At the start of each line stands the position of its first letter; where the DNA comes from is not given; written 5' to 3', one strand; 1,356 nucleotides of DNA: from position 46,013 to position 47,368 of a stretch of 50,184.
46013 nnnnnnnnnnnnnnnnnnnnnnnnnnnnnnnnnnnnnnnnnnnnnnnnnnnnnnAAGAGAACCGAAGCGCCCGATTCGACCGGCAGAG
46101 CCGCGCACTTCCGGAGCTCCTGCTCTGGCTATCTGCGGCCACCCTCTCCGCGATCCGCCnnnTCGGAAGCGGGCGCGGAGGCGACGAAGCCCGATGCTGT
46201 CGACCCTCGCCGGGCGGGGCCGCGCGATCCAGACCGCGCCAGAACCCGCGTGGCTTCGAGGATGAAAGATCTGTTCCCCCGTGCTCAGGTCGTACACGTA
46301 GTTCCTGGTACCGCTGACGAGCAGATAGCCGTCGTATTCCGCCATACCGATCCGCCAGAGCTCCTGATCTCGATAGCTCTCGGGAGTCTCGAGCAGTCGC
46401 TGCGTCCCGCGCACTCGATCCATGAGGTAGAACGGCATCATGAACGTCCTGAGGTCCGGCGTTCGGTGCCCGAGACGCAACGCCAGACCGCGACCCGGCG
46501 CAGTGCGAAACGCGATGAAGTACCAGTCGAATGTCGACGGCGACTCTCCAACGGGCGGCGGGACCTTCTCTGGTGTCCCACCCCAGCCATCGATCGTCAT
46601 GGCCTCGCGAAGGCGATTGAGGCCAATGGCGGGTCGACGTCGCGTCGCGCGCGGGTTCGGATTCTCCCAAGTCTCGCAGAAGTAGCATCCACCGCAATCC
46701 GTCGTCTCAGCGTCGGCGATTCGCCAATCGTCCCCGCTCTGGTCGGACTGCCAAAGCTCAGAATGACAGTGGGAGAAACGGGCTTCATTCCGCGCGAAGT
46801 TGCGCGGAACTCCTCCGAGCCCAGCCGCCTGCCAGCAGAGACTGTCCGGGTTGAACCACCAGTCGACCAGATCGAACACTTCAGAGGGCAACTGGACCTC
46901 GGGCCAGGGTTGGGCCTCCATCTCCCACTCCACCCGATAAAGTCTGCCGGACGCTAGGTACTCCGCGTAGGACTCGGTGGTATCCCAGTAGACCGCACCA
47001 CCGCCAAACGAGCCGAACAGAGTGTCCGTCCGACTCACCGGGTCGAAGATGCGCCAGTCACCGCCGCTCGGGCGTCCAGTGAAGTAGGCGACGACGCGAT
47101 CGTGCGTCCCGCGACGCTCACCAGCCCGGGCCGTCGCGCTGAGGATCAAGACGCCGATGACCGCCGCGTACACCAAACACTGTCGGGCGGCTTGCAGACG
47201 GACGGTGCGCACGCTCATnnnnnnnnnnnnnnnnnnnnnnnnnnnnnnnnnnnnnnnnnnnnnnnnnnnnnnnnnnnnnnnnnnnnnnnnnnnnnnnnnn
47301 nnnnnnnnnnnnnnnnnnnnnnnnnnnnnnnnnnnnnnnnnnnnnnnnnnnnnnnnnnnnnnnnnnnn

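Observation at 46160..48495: Lower-G+C two-gene module encoding paralogous secreted Cys/Trp-rich proteins of unknown family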

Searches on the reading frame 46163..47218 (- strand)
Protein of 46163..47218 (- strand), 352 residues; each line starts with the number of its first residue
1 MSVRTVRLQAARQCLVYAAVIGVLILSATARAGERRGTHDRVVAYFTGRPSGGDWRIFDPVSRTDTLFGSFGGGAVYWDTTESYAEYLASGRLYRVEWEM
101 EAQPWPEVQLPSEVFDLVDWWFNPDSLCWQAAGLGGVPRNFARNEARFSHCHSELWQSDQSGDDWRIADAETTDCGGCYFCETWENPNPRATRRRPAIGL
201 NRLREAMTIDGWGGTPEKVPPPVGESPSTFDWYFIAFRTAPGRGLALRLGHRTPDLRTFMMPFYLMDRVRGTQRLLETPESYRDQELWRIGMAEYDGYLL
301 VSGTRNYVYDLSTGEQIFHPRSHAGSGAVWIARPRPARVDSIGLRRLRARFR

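Call 4: search_protein_families(library=pfam, proteins=[window:46163-47218:-], max_evalue=1)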
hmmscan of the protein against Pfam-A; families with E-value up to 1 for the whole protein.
window:46163-47218:- (352 aa): 0 families

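Call 5: search_protein_families(library=ncbifam, proteins=[window:46163-47218:-], max_evalue=1)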
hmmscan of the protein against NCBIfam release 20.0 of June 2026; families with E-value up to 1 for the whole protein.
window:46163-47218:- (352 aa): 0 families

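Call 9: find_homologous_proteins(query=window:46163-47218:-, max_evalue=0.001)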
Query window:46163-47218:- (352 aa): 24 proteins with E <= 0.001 among 8000 candidates.
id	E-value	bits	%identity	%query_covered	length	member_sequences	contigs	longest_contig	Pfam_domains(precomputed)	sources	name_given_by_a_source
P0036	9.6e-246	833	100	100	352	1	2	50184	-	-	-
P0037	1.0e-135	471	62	95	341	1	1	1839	-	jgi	jgi:hypothetical protein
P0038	2.6e-131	456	59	95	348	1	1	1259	-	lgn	-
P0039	2.0e-129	450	59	97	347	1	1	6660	-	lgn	-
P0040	1.2e-121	424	58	90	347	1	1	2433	-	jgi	jgi:hypothetical protein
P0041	1.3e-119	418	55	95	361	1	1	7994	-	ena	-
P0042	2.1e-117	410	55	93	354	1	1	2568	-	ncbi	-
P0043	2.0e-113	397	52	97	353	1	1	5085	-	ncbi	-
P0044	4.8e-113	396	57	88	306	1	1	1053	-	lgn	-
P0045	1.7e-110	387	53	97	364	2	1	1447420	-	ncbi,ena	-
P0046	1.6e-108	381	56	89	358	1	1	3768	-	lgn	-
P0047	9.6e-108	378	55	90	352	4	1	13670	-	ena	-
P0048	3.4e-106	373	54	96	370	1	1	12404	-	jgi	-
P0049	3.3e-102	360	51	96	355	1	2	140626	-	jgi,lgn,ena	-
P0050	3.0e-101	357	51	86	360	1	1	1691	-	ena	-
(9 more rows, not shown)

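Call 18: find_encoding_contigs(protein=P0036, flank=10000, max_places=4)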
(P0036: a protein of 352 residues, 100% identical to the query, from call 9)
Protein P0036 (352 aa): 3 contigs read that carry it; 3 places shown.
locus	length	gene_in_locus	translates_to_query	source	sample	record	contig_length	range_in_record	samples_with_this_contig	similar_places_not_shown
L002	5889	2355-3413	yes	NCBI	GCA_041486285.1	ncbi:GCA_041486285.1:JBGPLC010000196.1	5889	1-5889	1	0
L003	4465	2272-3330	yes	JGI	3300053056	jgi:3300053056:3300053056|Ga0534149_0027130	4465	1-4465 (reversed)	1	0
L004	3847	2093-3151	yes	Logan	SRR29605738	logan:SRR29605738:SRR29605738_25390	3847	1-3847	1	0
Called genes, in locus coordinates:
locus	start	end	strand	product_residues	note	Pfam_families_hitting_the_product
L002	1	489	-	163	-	?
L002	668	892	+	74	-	PF00830:Ribosomal_L28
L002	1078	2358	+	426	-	-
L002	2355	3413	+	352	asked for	-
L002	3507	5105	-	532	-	-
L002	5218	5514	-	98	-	-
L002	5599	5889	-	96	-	?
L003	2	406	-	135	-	?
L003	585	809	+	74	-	PF00830:Ribosomal_L28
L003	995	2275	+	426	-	-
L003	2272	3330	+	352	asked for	-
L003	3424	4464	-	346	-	?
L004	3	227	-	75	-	?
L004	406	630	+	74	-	PF00830:Ribosomal_L28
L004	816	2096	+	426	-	-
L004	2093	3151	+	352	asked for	-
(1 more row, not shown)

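Call 19: find_encoding_contigs(protein=P0049, flank=10000, max_places=3)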
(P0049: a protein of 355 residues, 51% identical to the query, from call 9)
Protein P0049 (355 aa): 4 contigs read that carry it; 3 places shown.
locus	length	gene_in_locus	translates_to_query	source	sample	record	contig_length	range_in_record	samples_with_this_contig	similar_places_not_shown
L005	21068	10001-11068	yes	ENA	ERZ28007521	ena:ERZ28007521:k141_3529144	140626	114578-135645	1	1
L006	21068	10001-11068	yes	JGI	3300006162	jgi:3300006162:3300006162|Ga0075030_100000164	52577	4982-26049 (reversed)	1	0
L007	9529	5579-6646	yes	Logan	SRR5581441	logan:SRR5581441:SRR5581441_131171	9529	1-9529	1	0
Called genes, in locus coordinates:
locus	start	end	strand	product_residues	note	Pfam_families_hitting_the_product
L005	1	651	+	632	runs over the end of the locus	-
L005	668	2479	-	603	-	PF01336:tRNA_anti-codon, PF00152:tRNA-synt_2, PF02938:GAD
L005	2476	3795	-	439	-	PF13393:tRNA-synt_His, PF00587:tRNA-synt_2b, PF03129:HGTP_anticodon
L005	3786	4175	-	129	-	PF04892:VanZ-LLP1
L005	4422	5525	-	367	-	PF13102:Phage_int_SAM_5 (weak), PF00589:Phage_integrase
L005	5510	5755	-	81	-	PF12728:HTH_17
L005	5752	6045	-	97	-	-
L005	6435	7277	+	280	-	-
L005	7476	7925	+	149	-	-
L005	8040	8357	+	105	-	-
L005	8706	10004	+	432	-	-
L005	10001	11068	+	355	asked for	-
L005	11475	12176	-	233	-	-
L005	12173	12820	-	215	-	PF04326:SLFN_AlbA_2 (weak)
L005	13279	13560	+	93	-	-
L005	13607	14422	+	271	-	PF07885:Ion_trans_2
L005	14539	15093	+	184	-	-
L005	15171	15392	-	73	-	-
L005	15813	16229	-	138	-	-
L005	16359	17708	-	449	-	PF13439:Glyco_transf_4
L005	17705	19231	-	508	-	PF01943:Polysacc_synt, PF03023:MurJ (weak)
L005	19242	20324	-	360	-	PF04321:RmlD_sub_bind, PF01073:3Beta_HSD, PF01370:Epimerase, PF02719:Polysacc_synt_2, PF16363:GDP_Man_Dehyd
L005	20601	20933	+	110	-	PF01740:STAS, PF13466:STAS_2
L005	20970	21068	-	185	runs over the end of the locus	-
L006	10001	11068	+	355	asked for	-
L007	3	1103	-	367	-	PF13102:Phage_int_SAM_5 (weak), PF00589:Phage_integrase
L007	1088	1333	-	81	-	PF12728:HTH_17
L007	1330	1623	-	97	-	-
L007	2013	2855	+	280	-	-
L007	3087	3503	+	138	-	-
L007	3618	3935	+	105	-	-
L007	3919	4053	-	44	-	-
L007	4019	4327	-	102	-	-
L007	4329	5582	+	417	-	-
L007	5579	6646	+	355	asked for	-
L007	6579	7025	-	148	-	-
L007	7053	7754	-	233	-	-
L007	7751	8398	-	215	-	PF04326:SLFN_AlbA_2 (weak)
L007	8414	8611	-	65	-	-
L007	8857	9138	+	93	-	-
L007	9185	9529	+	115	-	?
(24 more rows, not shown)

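Call 22: predict_structure(alignment_id=A2)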
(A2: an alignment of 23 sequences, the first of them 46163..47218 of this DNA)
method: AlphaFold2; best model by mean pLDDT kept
length: 352 residues; sequences in the alignment: 23
mean_pLDDT: 82.5   pTM: 0.76
mean pLDDT of the five models: 82.5, 80.2, 78.8, 77.0, 76.1
residues with pLDDT >= 90: 127; 70-90: 158; 50-70: 62; < 50: 5
segments of 3 or more residues with pLDDT < 50: 33-36
pLDDT, mean of each block of 10 residues (from residue 1): 65 82 78 57 87 88 94 83 89 91 87 79 88 81 73 89 91 72 57 68 84 84 91 91 93 79 95 93 87 92 91 92 74 84 62 60
secondary structure, 60 per line:
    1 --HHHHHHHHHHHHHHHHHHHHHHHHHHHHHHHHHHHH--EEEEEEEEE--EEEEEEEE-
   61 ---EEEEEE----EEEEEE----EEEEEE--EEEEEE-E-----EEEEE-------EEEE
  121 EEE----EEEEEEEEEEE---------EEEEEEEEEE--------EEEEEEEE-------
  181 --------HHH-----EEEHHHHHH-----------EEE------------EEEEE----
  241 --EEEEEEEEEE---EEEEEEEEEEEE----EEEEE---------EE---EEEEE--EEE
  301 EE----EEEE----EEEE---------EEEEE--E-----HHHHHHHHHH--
elements in order: H3-38 E41-49 E52-59 E64-69 E74-79 E84-89 E92-97 E105-109 E117-123 E128-138 E148-157 E166-173 E197-199 H200-205 E217-219 E232-236 E243-252 E256-267 E272-276 E291-295 E298-302 E307-310 E315-318 E328-332 H341-350

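Call 26: fold_search(model_id=the predicted structure, library=pdb)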
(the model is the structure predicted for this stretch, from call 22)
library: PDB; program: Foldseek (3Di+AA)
matches with E <= 10: 740; with E <= 0.001: 105
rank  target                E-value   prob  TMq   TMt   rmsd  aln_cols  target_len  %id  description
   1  8pkv_A                3.6e-06  1.00  0.30  0.35  13.6       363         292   12  Kelch domain of KEAP1 in complex with a ortho-dimethylbenzene linked cyclic peptide 4 (ortho-WRCDPETGEC). (released 2023-11-15)
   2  1u6d                  6.0e-06  1.00  0.28  0.32  12.1       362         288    9  Crystal structure of the Kelch domain of human Keap1 (released 2004-10-12)
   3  1zgk                  6.7e-06  1.00  0.28  0.32  11.9       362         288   10  1.35 angstrom structure of the Kelch domain of Keap1 (released 2005-10-04)
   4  6lrz                  7.0e-06  1.00  0.33  0.37  10.5       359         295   10  Crystal structure of Keap1 in complex with dimethyl fumarate (DMF) (released 2020-08-05)
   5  7c5e                  8.6e-06  1.00  0.32  0.36  11.7       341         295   10  Crystal structure of Keap1 in complex with fumarate (FUM) (released 2020-08-05)
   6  4in4_B                8.6e-06  1.00  0.29  0.34  11.7       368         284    9  Crystal structure of cpd 15 bound to Keap1 Kelch domain (released 2013-05-15)
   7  9hwr                  9.1e-06  1.00  0.31  0.35  11.5       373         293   10  Crystal structure of the Keap1 Kelch domain in complex with the small molecule UCAB#827 at 1.40 Angstrom resolution (released 2025-09-03)
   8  4pwz_B                9.1e-06  1.00  0.27  0.24  13.4       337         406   10  Crystal structure of TolB protein from Yersinia pestis CO92 (released 2014-04-02)
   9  4l7b_A                9.6e-06  1.00  0.31  0.35  11.7       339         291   11  Structure of keap1 kelch domain with (1S,2R)-2-{[(1S)-1-[(1,3-dioxo-1,3-dihydro-2H-isoindol-2-yl)methyl]-3,4-dihydrois (released 2014-02-19)
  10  1x2j                  1.0e-05  1.00  0.33  0.38  10.5       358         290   10  Structural basis for the defects of human lung cancer somatic mutations in the repression activity of Keap1 on Nrf2 (released 2006-03-07)
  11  8xgk                  1.0e-05  1.00  0.31  0.35  12.5       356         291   11  Optimization Efforts for Identification of Novel Highly Potent Keap1-Nrf2 Protein-Protein Interaction Ihhibitors (released 2024-05-22)
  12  5wfl_B                1.0e-05  1.00  0.31  0.36  14.0       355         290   12  Kelch domain of human Keap1 in open unliganded conformation (released 2018-09-19)
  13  9a2l_MODEL_1_A        1.1e-05  1.00  0.30  0.25  12.1       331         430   10  Model of E. coli TolB by in-cell photo-crosslinking MS and deep learning (released 2023-02-24)
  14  5f72_C                1.1e-05  1.00  0.30  0.34  11.9       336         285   10  De novo design and crystallographic validation of antibodies targeting a pre-selected epitope (released 2016-12-14)
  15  7on7_B                1.3e-05  1.00  0.26  0.31  14.5       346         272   10  Crystal structure of the computationally designed SAKe6BE-L2 protein (released 2022-12-14)
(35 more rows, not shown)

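Call 38: search_solved_structures(query=A2, max_evalue=10)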
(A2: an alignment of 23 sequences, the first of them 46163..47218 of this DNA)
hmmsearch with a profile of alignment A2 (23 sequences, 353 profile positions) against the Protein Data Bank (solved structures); distinct sequences matched with E-value up to 10: 0.

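Call 44: search_protein_families(library=padloc, proteins=[window:46163-47218:-], max_evalue=1)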
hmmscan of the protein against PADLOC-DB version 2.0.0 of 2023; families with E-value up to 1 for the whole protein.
window:46163-47218:- (352 aa): 1 family
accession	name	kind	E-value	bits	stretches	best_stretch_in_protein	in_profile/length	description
PDLC02613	DrmC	-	0.00025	18.4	1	75-163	123-210/262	DrmC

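Call 45: search_protein_families(library=phrogs, proteins=[window:46163-47218:-], max_evalue=1)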
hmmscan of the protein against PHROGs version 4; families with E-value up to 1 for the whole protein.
window:46163-47218:- (352 aa): 1 family
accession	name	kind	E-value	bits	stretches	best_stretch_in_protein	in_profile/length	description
phrog_23882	-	unknown function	0.0074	17.5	1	230-304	3-74/105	-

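Call 74: search_protein_families(library=padloc, alignment_id=A2, max_evalue=0.01)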
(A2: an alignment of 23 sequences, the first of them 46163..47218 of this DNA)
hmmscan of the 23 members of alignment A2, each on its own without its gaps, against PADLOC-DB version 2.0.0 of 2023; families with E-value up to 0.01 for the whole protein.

A. member 1, window:46163-47218:- (352 aa): 1 family
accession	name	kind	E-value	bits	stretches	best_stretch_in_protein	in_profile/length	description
PDLC02613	DrmC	-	0.00025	18.4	1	75-163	123-210/262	DrmC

B. families by the number of members that match (of 23 scanned): 1 family
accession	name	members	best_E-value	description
PDLC02613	DrmC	1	0.00025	DrmC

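Call 82: find_related_loci(query=A3, collection=metagenome_contigs, flank=6000)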
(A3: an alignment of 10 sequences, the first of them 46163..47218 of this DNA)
Query A3 (352 aa) in metagenome_contigs; peptide patterns used: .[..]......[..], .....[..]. (x = any residue, [..] = any of these).
110 stretches matched a pattern; 10 encode a relative of the query (tblastn E <= 1e-3); 10 distinct loci.
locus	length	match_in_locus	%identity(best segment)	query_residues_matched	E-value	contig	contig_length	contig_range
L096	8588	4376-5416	52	12-343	2e-110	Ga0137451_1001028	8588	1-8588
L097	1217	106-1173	48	1-352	8e-105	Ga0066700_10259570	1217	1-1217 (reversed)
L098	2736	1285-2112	34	41-317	4e-38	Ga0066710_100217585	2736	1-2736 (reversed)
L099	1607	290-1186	33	15-317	3e-38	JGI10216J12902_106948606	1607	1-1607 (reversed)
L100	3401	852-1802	32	12-329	2e-35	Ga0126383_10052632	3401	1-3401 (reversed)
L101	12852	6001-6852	33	40-325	1e-34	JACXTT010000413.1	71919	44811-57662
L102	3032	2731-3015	54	37-137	1e-30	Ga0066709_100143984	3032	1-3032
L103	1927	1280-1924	33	12-227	1e-23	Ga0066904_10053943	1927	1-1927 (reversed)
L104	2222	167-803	30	139-351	3e-11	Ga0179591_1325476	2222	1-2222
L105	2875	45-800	27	96-351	8e-10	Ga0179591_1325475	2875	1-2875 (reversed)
